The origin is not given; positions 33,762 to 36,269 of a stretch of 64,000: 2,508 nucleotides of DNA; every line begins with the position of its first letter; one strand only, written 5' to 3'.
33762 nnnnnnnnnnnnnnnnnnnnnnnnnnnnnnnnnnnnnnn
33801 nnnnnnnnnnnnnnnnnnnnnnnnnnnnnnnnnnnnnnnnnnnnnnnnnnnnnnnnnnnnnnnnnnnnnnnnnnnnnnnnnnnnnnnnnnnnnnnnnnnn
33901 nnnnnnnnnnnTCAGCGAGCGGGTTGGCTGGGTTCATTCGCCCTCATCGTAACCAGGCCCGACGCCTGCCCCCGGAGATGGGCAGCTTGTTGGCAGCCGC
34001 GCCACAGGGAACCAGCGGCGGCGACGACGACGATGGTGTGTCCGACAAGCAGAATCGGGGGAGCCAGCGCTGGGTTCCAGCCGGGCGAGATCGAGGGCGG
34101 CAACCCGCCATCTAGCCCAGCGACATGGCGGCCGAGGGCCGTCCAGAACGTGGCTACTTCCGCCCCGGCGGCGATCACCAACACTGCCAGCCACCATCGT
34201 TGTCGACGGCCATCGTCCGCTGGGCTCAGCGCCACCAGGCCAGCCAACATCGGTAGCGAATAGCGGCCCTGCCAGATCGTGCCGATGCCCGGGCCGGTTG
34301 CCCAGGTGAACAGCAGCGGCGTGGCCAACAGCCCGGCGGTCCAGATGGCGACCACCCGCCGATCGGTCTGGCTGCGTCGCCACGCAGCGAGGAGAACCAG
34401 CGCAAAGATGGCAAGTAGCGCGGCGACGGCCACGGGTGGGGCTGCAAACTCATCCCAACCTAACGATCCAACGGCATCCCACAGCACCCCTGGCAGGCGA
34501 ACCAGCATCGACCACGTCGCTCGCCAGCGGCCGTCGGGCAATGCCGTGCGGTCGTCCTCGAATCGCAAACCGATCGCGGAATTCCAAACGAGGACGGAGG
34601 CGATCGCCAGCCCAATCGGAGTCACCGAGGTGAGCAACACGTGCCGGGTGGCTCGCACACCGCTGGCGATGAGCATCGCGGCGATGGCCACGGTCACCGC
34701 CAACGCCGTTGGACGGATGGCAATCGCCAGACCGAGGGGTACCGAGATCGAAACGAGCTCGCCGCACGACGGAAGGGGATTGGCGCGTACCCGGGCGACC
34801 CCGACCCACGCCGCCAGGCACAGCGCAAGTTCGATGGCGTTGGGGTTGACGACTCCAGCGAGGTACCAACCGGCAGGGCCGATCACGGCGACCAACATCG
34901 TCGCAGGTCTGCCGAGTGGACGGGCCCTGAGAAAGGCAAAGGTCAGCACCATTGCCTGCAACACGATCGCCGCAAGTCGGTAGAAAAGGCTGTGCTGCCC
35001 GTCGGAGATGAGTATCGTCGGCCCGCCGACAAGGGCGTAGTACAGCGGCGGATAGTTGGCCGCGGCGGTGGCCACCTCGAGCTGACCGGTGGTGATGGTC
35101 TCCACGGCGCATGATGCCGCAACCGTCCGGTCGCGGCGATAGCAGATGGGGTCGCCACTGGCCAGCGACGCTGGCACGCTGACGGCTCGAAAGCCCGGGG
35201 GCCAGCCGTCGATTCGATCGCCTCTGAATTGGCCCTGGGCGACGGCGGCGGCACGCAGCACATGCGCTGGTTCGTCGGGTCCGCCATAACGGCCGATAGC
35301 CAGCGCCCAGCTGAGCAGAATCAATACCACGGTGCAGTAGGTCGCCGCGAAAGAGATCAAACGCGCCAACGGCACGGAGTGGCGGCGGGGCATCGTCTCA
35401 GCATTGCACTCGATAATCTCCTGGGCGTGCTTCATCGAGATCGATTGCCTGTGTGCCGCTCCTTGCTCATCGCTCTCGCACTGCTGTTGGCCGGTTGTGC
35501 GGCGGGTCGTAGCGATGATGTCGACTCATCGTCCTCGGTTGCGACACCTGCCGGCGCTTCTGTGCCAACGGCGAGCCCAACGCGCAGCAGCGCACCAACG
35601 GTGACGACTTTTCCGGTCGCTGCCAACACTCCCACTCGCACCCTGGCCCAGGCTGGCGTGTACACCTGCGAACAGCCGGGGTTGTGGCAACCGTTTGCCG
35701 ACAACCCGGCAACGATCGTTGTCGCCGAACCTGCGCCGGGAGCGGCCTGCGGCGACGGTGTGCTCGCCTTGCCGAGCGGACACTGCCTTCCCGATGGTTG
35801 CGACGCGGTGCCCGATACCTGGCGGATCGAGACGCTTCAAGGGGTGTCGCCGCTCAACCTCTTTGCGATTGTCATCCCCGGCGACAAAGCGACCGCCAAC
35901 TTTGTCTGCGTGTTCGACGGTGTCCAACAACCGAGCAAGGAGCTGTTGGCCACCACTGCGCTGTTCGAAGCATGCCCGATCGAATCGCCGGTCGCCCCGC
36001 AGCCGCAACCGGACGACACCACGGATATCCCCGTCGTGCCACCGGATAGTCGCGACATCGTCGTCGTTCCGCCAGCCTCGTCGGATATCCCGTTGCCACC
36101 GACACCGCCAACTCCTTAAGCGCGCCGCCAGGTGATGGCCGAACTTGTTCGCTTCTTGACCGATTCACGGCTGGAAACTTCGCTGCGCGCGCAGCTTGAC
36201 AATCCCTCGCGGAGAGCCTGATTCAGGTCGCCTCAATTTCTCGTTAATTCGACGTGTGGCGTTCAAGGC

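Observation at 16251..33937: Four small coiled-coil ORFs, each packed against a large glycosyltransferase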

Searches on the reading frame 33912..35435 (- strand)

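Call 6: search_protein_families(library=pfam, proteins=[window:33912-35435:-], max_evalue=0.1)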
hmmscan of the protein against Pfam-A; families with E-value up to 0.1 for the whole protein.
window:33912-35435:- (507 aa): 2 families
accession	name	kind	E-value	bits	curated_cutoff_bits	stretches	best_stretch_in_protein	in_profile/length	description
PF09913.15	DUF2142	-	2.2e-22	79.9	30.1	1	38-398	2-393/395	Predicted membrane protein (DUF2142)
PF03901.23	Glyco_transf_22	-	0.0097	15.6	23.8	1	190-282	125-217/414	Alg9-like mannosyltransferase family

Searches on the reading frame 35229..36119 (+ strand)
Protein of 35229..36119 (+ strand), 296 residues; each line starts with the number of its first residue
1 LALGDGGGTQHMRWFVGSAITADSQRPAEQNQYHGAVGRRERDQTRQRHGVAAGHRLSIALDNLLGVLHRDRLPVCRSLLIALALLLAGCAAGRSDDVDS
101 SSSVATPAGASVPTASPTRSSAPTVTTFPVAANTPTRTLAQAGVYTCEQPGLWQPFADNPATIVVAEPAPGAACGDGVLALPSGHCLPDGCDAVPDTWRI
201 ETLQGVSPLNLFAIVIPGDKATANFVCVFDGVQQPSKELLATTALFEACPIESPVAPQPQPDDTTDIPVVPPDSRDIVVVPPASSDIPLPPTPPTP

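Call 6: search_protein_families(library=pfam, proteins=[window:35229-36119:+], max_evalue=0.1)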
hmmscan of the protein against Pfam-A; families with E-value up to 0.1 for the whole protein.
window:35229-36119:+ (296 aa): 1 family
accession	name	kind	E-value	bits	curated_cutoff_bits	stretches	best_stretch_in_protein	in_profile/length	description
PF24381.1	DUF7537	-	0.026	14.5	31.7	1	78-148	4-70/258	Family of unknown function (DUF7537)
